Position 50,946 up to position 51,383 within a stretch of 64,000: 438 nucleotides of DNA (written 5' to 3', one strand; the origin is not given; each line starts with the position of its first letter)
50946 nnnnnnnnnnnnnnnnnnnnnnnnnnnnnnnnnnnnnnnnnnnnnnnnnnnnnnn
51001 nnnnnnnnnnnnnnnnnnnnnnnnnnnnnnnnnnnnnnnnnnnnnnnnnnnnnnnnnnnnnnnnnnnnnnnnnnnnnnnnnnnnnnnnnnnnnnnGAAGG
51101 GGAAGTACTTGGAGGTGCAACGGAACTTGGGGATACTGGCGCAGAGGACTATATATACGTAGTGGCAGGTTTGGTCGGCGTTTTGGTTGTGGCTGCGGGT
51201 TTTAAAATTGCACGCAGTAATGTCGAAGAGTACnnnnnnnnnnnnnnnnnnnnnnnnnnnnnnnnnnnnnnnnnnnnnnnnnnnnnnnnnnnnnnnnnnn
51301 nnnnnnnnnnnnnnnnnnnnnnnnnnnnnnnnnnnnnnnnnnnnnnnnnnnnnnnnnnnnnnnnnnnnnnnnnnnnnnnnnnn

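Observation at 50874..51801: Sortase with an adjacent acidic mini-substrate, co-resident with the exosortase-like gene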

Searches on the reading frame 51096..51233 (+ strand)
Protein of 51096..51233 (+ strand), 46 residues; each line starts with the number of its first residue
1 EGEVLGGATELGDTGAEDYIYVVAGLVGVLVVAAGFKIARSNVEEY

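Call 71: search_protein_representatives(protein=window:51096-51233:+)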
Query: 46 residues. Proteins with E-value up to 0.001 (for the whole library): 4; up to 1e-10: 2; up to 1e-30: 0. The best 4 are listed.
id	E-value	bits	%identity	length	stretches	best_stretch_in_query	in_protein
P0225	1.2e-19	83.7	100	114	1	1-46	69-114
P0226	4.9e-12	60.3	76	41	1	5-45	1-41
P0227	4.5e-09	51.2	61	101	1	2-45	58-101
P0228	4.8e-04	35.7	60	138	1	2-44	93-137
